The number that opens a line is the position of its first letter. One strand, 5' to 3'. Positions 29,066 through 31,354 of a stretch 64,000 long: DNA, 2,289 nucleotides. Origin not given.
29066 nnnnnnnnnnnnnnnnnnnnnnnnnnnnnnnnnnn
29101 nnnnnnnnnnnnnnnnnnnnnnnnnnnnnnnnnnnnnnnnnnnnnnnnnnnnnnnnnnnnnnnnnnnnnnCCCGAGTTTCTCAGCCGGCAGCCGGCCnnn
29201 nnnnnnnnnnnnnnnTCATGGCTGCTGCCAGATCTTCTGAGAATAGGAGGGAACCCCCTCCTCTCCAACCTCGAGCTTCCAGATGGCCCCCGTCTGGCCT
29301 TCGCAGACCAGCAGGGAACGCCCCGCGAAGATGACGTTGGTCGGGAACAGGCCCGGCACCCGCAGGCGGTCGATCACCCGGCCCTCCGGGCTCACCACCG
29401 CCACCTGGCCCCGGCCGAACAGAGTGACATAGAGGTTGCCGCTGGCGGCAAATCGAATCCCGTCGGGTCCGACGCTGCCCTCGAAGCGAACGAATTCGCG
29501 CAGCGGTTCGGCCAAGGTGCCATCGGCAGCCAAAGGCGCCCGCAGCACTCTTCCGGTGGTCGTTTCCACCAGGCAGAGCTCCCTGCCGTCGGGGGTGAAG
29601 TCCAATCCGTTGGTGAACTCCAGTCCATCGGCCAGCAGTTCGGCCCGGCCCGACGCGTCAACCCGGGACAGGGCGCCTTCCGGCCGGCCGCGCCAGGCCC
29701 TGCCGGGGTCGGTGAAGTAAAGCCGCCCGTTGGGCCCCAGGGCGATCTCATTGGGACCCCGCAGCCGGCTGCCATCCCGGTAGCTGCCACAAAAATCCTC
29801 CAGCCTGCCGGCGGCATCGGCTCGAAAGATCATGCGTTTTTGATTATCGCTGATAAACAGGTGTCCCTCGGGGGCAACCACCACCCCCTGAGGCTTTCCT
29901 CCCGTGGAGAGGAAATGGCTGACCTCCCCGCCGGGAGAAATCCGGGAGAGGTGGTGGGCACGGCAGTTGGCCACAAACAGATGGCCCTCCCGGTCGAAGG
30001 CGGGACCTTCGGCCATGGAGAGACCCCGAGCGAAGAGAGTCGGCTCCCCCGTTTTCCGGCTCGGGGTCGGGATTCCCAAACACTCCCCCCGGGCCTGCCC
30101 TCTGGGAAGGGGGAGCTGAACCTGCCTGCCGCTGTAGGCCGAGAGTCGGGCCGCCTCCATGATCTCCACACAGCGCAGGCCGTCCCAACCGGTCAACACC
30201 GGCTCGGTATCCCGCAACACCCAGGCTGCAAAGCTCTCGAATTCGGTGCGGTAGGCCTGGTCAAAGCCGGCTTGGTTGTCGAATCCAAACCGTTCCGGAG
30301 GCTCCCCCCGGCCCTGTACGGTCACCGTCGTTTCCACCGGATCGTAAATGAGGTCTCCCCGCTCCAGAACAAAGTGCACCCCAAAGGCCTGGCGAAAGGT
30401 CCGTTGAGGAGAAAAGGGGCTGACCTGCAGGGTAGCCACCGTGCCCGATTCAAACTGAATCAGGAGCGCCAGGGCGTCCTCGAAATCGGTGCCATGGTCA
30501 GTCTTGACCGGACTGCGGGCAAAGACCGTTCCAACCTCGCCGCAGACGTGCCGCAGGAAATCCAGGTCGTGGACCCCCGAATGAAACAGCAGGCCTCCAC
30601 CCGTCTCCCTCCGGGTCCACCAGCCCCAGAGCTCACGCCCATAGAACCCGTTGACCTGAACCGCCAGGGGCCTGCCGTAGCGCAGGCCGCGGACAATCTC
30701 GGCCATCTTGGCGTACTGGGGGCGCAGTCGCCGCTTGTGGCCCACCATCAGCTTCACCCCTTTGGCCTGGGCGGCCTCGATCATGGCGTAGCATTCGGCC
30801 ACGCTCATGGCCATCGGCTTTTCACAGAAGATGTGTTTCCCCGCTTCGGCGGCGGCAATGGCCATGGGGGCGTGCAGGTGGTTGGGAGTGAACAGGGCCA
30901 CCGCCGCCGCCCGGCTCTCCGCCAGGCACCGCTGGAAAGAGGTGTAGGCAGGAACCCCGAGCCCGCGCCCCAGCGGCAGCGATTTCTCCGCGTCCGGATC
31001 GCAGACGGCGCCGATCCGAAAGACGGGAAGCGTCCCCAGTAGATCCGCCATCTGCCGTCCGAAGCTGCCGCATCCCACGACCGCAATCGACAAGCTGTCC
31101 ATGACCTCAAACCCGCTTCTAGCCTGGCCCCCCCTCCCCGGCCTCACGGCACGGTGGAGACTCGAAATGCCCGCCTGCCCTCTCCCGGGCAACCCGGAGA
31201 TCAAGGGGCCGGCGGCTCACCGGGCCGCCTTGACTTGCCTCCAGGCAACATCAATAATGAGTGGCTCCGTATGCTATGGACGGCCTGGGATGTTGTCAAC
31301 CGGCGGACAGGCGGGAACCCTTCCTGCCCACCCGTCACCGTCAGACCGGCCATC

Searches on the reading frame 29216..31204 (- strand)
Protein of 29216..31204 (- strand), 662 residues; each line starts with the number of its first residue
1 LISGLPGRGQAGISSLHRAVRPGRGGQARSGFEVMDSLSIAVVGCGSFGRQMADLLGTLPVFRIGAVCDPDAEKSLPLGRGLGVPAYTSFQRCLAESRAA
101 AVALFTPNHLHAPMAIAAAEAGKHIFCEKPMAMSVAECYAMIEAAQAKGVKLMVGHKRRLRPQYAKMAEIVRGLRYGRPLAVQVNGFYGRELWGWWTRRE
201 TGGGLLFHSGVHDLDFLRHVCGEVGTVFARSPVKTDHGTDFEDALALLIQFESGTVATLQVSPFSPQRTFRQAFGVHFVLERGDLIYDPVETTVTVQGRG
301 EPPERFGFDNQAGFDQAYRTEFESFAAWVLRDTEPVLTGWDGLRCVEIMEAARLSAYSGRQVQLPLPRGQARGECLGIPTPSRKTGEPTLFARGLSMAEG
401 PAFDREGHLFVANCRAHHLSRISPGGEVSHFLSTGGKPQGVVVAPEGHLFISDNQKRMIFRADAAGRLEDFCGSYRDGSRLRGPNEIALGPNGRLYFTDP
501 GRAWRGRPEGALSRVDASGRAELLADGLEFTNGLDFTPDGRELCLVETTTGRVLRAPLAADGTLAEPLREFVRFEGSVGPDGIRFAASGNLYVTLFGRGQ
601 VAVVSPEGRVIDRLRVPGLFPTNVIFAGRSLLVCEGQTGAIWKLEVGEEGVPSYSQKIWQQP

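Call 89: search_protein_families(library=pfam, proteins=[window:29216-31204:-], max_evalue=0.001)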
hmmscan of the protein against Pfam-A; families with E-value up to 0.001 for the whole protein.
window:29216-31204:- (662 aa): 8 families
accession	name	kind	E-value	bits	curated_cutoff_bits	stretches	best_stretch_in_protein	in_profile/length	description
PF08450.18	SGL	-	2.3e-37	129.4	26.3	1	398-631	2-237/246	SMP-30/Gluconolactonase/LRE-like region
PF01408.29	GFO_IDH_MocA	-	4.5e-27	95.5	24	1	39-156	2-120/120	Oxidoreductase family, NAD-binding Rossmann fold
PF22725.1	GFO_IDH_MocA_C3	-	1e-17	64.7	27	1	164-272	1-112/124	GFO/IDH/MocA C-terminal domain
PF02894.22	GFO_IDH_MocA_C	-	1.1e-15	58.5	22.9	1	177-364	10-218/218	Oxidoreductase family, C-terminal alpha/beta domain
PF24684.1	Vgb_lyase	-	6e-10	38.8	50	1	405-611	64-256/290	Virginiamycin B lyase family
PF01436.27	NHL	-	6.6e-07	29.5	20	0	437-454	3-20/28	NHL repeat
PF03088.22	Str_synth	-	5e-05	23.8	25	1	506-555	33-83/89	Strictosidine synthase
PF22701.2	Mala_s_1-like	-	0.00027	21.2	27.5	0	586-634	96-147/195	Mal s 1 allergenic protein-like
